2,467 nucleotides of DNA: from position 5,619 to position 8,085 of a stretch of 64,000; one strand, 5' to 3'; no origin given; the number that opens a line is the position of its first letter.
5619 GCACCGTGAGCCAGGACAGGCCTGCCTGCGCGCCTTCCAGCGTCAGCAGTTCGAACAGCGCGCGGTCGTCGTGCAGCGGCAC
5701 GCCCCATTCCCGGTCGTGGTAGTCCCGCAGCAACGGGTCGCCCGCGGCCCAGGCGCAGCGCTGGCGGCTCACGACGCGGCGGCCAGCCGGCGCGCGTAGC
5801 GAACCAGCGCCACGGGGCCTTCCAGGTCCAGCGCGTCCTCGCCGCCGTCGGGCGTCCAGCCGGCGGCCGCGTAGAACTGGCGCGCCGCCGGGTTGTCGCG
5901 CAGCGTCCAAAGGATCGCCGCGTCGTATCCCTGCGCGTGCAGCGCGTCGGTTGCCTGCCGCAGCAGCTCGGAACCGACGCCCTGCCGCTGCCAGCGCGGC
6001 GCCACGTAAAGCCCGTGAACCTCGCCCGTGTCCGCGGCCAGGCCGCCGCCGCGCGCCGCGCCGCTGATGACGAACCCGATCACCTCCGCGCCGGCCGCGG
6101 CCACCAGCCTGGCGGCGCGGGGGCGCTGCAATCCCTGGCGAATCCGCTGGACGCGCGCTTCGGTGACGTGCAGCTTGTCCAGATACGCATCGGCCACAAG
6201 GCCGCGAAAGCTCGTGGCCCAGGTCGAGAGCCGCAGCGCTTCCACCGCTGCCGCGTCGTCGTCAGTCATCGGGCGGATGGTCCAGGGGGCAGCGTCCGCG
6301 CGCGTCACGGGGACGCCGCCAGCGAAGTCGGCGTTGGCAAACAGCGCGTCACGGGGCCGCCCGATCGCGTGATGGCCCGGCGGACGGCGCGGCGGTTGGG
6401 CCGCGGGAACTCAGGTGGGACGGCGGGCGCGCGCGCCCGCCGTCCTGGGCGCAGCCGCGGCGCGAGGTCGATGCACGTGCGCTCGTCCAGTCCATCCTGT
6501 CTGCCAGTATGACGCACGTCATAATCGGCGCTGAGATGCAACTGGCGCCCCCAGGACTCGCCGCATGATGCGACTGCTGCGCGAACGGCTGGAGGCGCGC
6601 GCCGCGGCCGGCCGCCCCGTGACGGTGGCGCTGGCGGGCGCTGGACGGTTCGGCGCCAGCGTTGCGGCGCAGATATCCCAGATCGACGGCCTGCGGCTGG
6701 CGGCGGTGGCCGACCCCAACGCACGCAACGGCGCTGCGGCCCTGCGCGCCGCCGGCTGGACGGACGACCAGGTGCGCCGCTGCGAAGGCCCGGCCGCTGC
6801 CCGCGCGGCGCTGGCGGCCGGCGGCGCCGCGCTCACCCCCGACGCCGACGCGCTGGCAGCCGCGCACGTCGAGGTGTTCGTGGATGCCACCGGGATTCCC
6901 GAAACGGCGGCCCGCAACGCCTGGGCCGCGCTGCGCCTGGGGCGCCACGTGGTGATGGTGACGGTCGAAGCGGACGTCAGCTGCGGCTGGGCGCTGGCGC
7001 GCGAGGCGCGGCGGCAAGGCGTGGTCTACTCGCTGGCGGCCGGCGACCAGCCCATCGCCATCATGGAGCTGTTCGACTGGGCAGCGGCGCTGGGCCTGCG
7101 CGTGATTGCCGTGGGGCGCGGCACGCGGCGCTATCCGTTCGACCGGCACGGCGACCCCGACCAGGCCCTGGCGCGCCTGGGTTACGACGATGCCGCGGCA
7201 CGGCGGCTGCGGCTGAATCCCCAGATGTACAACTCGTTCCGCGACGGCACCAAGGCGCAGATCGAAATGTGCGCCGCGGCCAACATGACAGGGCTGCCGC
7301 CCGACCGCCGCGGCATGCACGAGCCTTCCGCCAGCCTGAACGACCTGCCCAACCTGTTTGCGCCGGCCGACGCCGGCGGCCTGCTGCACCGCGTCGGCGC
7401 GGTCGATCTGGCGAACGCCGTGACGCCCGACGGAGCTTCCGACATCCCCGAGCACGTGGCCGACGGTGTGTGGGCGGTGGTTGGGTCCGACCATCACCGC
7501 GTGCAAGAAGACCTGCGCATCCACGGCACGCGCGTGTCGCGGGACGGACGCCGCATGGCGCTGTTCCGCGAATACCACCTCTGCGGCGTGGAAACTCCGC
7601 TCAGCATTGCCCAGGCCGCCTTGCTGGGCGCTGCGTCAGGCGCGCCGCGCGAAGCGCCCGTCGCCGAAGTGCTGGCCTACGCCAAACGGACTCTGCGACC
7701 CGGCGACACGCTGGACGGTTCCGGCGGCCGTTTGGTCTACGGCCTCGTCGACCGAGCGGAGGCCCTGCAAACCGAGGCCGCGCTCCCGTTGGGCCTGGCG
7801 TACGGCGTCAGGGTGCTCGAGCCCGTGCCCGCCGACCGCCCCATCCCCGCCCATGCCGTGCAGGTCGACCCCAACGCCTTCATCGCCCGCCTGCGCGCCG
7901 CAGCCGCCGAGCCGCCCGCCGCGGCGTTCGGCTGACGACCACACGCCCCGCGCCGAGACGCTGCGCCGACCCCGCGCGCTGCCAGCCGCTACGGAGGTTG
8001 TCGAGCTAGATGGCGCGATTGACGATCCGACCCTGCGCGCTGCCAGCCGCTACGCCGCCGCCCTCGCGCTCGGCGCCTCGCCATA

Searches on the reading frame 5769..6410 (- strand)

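Call 39: search_protein_families(library=pfam, proteins=[window:5769-6410:-], max_evalue=0.001)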
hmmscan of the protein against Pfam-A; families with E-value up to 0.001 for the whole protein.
window:5769-6410:- (213 aa): 6 families
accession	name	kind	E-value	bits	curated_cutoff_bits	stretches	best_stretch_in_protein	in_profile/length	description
PF00583.31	Acetyltransf_1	-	1.7e-16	61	20.7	1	89-185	23-116/116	Acetyltransferase (GNAT) family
PF13508.13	Acetyltransf_7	-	5.2e-13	49.6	27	1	102-186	6-83/84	Acetyltransferase (GNAT) domain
PF13673.13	Acetyltransf_10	-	3.3e-11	43.7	23.6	1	88-189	20-111/128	Acetyltransferase (GNAT) domain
PF08445.16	FR47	-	1.8e-07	31.4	22.1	1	118-185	11-77/86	FR47-like protein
PF13527.13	Acetyltransf_9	-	0.00013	22.4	25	1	123-186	67-125/127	Acetyltransferase (GNAT) domain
PF13302.13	Acetyltransf_3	-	0.00034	21.8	25.4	1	44-185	3-137/138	Acetyltransferase (GNAT) domain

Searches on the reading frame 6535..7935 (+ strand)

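Call 39: search_protein_families(library=pfam, proteins=[window:6535-7935:+], max_evalue=0.001)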
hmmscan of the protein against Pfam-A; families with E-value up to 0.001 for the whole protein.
window:6535-7935:+ (466 aa): 2 families
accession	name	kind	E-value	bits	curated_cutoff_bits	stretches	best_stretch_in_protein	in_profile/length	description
PF21135.2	DRL_cat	-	9.5e-44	149.7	27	1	170-354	1-164/164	Oxidoreductase DRL, catalytic domain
PF08666.17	SAF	-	2.1e-05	25.4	21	1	381-442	4-62/63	SAF domain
